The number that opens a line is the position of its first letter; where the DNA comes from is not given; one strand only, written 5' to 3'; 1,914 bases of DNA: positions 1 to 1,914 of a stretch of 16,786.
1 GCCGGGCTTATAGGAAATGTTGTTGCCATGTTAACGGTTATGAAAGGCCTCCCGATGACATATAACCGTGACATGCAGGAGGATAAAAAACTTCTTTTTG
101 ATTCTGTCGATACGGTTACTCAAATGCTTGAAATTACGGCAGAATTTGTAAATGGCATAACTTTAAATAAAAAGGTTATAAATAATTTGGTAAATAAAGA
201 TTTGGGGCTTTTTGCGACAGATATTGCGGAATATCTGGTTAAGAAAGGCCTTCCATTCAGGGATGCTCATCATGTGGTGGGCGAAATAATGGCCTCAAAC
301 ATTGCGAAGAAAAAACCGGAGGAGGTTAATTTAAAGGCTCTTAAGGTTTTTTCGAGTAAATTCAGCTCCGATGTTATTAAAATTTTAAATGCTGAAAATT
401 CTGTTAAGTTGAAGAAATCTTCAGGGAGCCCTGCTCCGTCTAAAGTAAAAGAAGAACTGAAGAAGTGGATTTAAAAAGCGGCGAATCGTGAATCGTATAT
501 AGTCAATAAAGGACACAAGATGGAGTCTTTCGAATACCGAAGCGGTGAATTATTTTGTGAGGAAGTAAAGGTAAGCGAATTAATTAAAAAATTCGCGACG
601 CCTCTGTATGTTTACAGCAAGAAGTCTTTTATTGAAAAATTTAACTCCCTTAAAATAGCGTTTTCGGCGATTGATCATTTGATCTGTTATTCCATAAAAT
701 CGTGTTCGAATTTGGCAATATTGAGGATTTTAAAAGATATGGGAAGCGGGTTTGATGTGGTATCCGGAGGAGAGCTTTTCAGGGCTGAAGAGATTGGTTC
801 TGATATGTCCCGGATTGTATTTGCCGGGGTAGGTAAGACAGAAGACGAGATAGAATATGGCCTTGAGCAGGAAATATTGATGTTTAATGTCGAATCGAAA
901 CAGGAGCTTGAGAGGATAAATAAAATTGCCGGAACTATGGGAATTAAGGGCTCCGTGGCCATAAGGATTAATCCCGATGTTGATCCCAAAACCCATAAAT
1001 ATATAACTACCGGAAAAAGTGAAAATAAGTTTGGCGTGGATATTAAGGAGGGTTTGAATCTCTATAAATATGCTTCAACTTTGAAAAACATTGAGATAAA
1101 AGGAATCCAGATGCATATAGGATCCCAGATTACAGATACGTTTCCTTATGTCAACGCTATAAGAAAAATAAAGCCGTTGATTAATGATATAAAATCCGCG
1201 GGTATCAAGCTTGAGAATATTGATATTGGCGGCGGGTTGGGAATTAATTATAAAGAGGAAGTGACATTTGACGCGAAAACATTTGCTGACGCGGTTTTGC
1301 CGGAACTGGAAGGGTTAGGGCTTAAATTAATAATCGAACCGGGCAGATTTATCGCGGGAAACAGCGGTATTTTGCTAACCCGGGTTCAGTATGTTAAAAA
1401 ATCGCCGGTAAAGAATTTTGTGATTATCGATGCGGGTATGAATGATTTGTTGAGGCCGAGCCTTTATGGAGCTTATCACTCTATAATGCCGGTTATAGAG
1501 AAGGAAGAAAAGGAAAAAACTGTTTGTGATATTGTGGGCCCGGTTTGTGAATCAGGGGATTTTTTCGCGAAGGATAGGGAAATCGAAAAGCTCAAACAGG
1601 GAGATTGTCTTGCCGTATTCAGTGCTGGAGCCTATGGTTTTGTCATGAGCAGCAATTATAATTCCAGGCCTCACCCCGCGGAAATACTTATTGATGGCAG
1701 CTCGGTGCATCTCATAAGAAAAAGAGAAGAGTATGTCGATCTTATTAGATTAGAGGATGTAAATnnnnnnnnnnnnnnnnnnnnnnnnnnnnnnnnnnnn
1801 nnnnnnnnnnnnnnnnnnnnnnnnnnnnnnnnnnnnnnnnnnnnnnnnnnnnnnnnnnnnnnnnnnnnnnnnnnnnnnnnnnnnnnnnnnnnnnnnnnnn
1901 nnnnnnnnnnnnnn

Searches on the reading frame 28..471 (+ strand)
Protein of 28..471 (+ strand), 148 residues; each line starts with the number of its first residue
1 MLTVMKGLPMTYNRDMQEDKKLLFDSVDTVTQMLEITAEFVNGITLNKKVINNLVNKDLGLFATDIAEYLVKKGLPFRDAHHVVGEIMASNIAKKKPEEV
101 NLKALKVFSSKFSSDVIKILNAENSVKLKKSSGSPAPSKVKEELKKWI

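Call 52: find_encoding_contigs(protein=window:28-471:+, flank=10000, max_places=6)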
Protein window:28-471:+ (148 aa): no gene with exactly this product is on record in the collection.

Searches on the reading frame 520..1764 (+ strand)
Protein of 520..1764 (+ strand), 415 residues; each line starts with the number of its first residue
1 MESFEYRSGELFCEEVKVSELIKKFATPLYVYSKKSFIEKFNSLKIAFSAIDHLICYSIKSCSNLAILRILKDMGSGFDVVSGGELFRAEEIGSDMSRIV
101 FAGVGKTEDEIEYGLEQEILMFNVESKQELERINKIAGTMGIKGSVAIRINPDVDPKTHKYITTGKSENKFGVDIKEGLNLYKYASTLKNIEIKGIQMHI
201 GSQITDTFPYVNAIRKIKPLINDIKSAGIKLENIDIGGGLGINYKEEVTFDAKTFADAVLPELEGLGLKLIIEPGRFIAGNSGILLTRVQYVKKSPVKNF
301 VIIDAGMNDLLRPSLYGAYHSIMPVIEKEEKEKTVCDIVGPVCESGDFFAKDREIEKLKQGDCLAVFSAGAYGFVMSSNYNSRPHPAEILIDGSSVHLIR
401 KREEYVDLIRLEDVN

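Call 54: find_encoding_contigs(protein=window:520-1764:+, flank=10000, max_places=4)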
Protein window:520-1764:+ (415 aa): 3 contigs read that carry it; 2 places shown.
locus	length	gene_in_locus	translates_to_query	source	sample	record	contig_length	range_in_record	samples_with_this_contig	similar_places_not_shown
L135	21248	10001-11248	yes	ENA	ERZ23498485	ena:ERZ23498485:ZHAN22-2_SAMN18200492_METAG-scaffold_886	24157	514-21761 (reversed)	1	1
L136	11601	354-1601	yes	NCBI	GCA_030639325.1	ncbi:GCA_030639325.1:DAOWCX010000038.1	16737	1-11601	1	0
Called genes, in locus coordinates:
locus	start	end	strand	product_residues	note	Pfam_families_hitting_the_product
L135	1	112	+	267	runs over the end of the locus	PF08543:Phos_pyr_kin, PF00294:PfkB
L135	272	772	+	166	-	PF01327:Pep_deformylase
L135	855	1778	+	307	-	PF04055:Radical_SAM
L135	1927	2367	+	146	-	PF00572:Ribosomal_L13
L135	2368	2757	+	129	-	PF00380:Ribosomal_S9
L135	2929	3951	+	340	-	PF01118:Semialdhyde_dh, PF02774:Semialdhyde_dhC, PF22698:Semialdhyde_dhC_1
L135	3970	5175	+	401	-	PF01960:ArgJ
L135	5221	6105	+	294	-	PF00696:AA_kinase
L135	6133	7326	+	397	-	PF00202:Aminotran_3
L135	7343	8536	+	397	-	PF00764:Arginosuc_synth, PF20979:Arginosuc_syn_C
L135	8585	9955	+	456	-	PF00206:Lyase_1, PF14698:ASL_C2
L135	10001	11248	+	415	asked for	PF00278:Orn_DAP_Arg_deC, PF02784:Orn_Arg_deC_N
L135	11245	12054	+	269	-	PF01678:DAP_epimerase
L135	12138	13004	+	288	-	PF00701:DHDPS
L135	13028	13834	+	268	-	PF01113:DapB_N, PF05173:DapB_C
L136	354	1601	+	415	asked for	PF00278:Orn_DAP_Arg_deC, PF02784:Orn_Arg_deC_N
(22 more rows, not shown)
